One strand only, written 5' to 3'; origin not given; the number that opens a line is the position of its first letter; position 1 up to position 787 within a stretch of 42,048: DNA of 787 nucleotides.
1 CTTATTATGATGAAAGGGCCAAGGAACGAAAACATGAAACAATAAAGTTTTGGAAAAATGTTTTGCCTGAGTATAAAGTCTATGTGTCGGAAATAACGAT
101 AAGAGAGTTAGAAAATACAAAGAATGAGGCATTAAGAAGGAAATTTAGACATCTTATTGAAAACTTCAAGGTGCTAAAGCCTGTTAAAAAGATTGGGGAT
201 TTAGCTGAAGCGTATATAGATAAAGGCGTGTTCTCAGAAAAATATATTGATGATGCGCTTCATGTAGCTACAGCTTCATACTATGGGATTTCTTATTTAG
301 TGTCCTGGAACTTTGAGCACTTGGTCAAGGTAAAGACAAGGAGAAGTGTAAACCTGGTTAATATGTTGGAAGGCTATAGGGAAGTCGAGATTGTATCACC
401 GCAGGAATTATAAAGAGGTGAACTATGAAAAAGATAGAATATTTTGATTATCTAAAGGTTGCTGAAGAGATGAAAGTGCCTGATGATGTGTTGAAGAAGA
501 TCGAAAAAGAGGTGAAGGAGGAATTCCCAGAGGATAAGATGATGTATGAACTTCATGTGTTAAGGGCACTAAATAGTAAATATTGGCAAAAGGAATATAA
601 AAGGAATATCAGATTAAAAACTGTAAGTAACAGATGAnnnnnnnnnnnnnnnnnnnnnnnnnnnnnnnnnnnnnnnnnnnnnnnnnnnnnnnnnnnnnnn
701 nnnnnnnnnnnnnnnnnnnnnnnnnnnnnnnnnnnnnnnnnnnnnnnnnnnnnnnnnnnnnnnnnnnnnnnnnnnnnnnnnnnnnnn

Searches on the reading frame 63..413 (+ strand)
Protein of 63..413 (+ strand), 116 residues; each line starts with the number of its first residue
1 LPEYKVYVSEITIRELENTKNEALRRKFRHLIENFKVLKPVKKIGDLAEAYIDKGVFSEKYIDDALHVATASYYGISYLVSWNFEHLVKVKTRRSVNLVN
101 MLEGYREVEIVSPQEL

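Call 5: search_protein_families(library=pfam, proteins=[window:63-413:+], max_evalue=0.1)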
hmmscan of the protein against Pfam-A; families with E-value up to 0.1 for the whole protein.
window:63-413:+ (116 aa): 2 families
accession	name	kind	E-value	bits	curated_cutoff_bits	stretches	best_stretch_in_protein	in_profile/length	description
PF01850.27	PIN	-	0.0044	18.1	23.6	1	5-79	30-108/120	PIN domain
PF07374.17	DUF1492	-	0.0083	16.7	21.5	1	6-76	23-91/100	Protein of unknown function (DUF1492)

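Call 7: search_protein_families(library=ncbifam, proteins=[window:63-413:+], max_evalue=0.1)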
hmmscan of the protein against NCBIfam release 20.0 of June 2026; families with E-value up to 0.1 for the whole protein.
window:63-413:+ (116 aa): 0 families

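Call 8: search_protein_families(library=padloc, proteins=[window:63-413:+], max_evalue=0.1)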
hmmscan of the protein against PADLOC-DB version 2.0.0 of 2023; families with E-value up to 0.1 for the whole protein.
window:63-413:+ (116 aa): 2 families
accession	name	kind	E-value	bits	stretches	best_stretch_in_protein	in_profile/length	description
PDLC04422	PDC-M11A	-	0.0019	15.2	1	3-46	34-77/501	-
PDLC04421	PDC-M11A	-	0.0094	12.7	1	4-81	39-115/486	-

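Call 102: search_protein_families(library=phrogs, proteins=[window:63-413:+], max_evalue=0.01)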
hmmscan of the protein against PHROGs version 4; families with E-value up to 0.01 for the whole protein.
window:63-413:+ (116 aa): 0 families

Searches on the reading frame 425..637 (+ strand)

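Call 5: search_protein_families(library=pfam, proteins=[window:425-637:+], max_evalue=0.1)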
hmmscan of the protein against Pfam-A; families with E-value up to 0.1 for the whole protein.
window:425-637:+ (70 aa): 2 families
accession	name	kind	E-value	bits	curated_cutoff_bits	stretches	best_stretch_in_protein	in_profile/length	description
PF04502.18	Saf4_Yju2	-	0.0058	16.8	27.8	1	17-66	120-169/332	Saf4/Yju2 protein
PF13413.12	HTH_25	-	0.09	13.1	24.6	0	11-38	15-42/62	Helix-turn-helix domain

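Call 7: search_protein_families(library=ncbifam, proteins=[window:425-637:+], max_evalue=0.1)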
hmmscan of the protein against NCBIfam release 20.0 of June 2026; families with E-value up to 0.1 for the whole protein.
window:425-637:+ (70 aa): 1 family
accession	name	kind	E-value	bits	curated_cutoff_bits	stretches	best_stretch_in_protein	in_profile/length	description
NF007209.0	PRK09631.1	equivalog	0.013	14.1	644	1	2-68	399-459/635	DNA topoisomerase IV subunit A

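Call 8: search_protein_families(library=padloc, proteins=[window:425-637:+], max_evalue=0.1)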
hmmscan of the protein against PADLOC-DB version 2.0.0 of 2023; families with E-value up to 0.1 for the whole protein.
window:425-637:+ (70 aa): 0 families

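Call 102: search_protein_families(library=phrogs, proteins=[window:425-637:+], max_evalue=0.01)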
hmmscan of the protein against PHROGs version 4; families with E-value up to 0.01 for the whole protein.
window:425-637:+ (70 aa): 0 families
